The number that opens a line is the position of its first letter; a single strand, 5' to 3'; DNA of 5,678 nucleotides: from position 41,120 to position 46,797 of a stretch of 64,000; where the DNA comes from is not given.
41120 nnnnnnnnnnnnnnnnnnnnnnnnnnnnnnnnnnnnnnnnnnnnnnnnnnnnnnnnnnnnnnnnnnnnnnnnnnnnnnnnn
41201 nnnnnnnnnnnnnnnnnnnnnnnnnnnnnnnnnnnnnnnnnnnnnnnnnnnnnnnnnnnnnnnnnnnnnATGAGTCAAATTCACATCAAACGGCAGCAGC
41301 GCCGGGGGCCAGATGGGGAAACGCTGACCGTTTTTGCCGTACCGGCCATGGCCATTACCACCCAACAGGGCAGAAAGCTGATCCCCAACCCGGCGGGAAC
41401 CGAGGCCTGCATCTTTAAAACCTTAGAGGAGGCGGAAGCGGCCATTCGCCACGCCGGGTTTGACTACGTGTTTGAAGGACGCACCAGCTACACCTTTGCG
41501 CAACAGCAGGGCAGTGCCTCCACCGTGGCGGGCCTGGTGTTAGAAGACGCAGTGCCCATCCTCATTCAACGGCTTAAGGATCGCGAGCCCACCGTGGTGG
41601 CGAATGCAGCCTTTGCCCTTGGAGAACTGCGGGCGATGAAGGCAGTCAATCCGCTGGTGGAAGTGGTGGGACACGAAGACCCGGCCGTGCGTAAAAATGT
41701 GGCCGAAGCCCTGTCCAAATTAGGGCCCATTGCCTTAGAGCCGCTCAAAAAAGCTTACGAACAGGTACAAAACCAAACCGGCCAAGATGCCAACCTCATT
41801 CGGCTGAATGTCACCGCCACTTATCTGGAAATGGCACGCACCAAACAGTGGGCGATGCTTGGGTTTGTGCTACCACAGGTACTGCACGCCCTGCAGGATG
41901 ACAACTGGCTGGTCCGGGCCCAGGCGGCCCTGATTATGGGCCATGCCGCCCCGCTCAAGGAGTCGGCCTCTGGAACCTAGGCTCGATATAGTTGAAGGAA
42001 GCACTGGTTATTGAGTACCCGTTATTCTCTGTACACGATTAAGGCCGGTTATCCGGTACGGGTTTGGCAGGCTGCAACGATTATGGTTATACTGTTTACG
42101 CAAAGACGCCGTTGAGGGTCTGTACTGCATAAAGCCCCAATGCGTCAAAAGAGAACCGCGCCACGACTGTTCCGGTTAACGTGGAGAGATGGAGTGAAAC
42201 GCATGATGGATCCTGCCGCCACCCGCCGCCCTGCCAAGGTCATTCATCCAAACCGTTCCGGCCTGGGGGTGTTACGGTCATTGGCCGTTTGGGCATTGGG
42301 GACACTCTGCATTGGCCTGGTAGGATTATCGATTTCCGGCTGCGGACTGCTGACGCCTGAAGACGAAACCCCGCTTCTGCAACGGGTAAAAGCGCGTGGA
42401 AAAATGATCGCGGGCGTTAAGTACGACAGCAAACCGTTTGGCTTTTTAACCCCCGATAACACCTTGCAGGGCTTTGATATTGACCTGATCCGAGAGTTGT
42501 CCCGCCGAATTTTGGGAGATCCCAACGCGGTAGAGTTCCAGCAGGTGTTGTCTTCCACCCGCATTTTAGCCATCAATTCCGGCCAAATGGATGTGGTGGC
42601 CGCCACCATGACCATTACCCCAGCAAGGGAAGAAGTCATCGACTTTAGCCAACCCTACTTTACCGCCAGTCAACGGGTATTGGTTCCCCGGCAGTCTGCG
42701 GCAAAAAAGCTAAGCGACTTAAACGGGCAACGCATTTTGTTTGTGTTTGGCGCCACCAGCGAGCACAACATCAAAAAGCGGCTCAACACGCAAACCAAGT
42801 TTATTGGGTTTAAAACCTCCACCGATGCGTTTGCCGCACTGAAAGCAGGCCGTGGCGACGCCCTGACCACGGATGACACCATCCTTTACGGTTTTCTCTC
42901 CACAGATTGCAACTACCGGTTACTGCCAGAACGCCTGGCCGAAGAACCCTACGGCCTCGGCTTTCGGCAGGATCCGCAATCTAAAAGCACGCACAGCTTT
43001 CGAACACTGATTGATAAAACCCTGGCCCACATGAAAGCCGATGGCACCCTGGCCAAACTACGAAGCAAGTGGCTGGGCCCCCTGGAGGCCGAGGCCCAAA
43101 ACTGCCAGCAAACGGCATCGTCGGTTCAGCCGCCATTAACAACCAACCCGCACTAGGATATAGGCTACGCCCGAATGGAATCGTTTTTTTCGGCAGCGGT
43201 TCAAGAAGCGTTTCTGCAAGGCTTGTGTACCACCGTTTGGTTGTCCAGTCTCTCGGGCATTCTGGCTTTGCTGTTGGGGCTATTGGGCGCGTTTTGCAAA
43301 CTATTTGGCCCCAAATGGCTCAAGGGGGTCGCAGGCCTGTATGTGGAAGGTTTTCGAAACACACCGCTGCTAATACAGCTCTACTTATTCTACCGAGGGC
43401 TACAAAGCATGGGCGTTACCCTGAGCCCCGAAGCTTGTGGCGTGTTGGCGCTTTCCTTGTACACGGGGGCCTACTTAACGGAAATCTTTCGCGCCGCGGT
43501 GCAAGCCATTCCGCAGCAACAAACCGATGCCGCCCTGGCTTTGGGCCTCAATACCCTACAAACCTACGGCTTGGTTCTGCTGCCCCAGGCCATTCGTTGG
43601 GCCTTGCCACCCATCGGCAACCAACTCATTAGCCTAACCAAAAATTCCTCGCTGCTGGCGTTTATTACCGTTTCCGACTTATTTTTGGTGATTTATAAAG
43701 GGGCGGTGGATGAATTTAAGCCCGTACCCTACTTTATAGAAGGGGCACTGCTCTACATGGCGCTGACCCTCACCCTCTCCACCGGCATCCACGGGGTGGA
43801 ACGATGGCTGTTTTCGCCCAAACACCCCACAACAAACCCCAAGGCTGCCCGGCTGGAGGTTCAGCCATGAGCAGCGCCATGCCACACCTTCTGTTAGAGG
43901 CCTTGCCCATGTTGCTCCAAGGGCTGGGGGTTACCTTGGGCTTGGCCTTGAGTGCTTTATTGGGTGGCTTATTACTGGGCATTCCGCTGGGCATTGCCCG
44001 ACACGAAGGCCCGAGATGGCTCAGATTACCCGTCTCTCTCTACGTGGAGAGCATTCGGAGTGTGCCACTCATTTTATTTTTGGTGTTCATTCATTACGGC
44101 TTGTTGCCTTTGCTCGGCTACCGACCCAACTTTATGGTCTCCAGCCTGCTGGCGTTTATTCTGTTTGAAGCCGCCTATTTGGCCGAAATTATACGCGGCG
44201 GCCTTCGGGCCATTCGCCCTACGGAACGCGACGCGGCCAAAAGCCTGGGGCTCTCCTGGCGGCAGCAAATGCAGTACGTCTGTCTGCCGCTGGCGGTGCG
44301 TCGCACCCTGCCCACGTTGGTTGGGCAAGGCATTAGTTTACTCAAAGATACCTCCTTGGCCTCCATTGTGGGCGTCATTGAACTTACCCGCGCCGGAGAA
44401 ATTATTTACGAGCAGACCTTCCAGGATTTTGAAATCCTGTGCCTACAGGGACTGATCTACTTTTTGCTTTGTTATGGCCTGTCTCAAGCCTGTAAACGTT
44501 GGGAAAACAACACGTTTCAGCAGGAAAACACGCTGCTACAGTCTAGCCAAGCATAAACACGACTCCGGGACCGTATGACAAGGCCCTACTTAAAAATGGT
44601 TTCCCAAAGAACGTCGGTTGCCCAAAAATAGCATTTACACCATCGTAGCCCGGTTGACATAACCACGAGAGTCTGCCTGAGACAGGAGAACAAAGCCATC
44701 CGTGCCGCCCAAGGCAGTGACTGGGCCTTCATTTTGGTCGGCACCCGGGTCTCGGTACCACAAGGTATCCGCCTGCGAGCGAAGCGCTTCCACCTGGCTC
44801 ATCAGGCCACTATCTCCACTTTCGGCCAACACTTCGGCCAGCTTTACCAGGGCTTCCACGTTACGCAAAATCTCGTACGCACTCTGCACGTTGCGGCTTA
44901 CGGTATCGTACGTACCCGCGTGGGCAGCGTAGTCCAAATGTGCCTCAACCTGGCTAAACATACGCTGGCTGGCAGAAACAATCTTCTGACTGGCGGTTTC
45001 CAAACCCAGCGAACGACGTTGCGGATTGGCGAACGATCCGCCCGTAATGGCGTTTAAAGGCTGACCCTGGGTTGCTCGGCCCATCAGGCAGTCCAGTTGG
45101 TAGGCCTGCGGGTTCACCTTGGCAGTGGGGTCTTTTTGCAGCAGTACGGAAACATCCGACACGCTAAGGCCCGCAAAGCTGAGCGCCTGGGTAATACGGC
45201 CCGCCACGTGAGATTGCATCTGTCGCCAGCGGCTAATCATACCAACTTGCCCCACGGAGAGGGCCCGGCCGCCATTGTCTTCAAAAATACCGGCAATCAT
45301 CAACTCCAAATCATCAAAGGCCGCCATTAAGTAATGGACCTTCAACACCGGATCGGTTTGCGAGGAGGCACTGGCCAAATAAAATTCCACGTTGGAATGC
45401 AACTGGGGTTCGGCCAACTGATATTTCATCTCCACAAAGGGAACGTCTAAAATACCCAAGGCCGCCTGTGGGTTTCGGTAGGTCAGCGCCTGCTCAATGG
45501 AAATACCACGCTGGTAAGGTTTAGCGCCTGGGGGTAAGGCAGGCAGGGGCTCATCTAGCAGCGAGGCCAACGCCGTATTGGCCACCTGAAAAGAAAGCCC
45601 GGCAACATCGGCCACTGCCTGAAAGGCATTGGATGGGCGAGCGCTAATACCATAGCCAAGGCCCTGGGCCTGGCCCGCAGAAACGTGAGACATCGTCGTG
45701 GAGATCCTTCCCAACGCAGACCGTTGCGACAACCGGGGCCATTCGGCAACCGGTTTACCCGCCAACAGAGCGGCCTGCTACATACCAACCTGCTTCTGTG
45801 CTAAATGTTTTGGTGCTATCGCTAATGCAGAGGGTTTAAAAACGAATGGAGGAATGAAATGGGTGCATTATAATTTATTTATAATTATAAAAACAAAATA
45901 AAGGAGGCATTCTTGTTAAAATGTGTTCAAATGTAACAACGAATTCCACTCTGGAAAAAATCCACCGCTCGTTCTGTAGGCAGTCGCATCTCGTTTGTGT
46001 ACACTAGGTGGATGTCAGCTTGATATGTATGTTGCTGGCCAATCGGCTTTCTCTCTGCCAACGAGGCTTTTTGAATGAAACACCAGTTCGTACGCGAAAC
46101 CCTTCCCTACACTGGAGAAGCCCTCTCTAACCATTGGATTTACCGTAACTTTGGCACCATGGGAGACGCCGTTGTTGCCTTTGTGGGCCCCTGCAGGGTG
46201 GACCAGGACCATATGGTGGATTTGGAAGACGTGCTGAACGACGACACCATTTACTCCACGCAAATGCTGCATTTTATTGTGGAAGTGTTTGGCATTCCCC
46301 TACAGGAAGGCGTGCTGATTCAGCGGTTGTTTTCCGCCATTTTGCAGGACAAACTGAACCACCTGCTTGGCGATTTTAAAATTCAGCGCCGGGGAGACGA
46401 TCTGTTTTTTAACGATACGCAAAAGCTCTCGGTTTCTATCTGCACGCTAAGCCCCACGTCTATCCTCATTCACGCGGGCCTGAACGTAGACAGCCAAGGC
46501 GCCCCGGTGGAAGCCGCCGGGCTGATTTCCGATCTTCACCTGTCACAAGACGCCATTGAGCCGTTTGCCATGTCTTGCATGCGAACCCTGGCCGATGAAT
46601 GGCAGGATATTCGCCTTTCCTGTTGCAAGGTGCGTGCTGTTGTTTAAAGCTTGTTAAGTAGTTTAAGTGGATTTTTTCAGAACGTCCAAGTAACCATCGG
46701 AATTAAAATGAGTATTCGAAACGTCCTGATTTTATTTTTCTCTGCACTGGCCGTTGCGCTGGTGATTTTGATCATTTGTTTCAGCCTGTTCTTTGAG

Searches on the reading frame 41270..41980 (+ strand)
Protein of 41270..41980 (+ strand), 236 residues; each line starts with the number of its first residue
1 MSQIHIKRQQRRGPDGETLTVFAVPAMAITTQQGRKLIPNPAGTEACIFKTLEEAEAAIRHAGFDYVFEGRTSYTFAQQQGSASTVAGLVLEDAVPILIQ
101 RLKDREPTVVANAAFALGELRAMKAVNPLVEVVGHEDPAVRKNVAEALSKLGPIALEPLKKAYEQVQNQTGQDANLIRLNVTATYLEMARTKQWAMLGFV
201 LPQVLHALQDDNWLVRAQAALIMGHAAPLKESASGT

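Call 30: search_protein_families(library=pfam, proteins=[window:41270-41980:+], max_evalue=0.00001)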
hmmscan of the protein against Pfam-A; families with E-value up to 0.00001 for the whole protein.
window:41270-41980:+ (236 aa): 6 families
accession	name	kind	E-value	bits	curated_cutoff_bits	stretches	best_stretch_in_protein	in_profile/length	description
PF13646.12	HEAT_2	-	2.2e-18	66.8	27.7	1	96-164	2-72/88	HEAT repeats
PF02985.28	HEAT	-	3.3e-16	58.3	23.5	0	200-225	1-26/31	HEAT repeat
PF13513.12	HEAT_EZ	-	5.8e-10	39.9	27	0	85-120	20-55/55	HEAT-like repeat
PF03130.22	HEAT_PBS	-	9.9e-07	29.1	20.9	0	111-133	3-25/27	PBS lyase HEAT-like repeat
PF00514.29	Arm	-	2e-06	28.1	20.6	0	123-150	11-38/41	Armadillo/beta-catenin-like repeat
PF12717.13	Cnd1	-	5.5e-06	27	26.4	0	97-124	62-89/162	non-SMC mitotic condensation complex subunit 1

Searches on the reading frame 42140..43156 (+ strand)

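Call 31: search_protein_families(library=pfam, proteins=[window:42140-43156:+], max_evalue=0.00001)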
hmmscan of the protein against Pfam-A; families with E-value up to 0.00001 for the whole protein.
window:42140-43156:+ (338 aa): 2 families
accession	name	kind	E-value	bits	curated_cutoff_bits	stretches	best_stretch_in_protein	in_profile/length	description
PF00497.25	SBP_bac_3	-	5.9e-33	113.9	26.4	1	90-313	2-131/132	Bacterial extracellular solute-binding proteins, family 3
PF10613.14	Lig_chan-Glu_bd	-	1.5e-08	35.2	30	1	145-184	74-113/115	Ligated ion channel L-glutamate- and glycine-binding site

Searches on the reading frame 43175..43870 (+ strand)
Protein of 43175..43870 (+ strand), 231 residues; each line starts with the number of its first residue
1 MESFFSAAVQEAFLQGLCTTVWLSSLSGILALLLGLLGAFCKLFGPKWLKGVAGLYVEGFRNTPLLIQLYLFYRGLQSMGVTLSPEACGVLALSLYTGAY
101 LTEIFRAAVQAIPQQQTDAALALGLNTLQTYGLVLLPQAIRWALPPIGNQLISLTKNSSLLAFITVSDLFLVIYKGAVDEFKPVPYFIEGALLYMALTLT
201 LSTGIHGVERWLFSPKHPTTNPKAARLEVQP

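Call 31: search_protein_families(library=pfam, proteins=[window:43175-43870:+], max_evalue=0.00001)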
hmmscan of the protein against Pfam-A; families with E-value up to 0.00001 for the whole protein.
window:43175-43870:+ (231 aa): 1 family
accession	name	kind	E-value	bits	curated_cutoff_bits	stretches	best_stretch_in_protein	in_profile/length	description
PF00528.27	BPD_transp_1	-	1.3e-17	64.6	26.4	1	34-202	4-172/184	Binding-protein-dependent transport system inner membrane component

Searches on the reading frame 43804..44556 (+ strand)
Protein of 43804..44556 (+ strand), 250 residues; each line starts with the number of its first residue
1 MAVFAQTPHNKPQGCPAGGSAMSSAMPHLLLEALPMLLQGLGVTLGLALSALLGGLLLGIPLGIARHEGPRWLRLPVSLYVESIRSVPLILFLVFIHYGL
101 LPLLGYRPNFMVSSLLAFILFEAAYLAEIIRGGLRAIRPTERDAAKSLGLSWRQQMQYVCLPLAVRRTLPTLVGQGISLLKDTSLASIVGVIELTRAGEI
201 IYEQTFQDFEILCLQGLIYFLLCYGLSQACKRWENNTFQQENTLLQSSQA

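Call 31: search_protein_families(library=pfam, proteins=[window:43804-44556:+], max_evalue=0.00001)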
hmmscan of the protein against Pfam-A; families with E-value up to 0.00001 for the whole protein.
window:43804-44556:+ (250 aa): 1 family
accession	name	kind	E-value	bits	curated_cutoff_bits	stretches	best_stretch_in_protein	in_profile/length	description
PF00528.27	BPD_transp_1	-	2.1e-14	54.1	26.4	1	55-217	1-161/184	Binding-protein-dependent transport system inner membrane component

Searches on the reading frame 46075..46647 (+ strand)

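Call 31: search_protein_families(library=pfam, proteins=[window:46075-46647:+], max_evalue=0.00001)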
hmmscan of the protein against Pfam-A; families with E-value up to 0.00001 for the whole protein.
window:46075-46647:+ (190 aa): 1 family
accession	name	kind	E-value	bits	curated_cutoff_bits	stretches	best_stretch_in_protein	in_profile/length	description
PF04017.17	DUF366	-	3.5e-57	193.3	29.9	1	1-187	1-184/184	Domain of unknown function (DUF366)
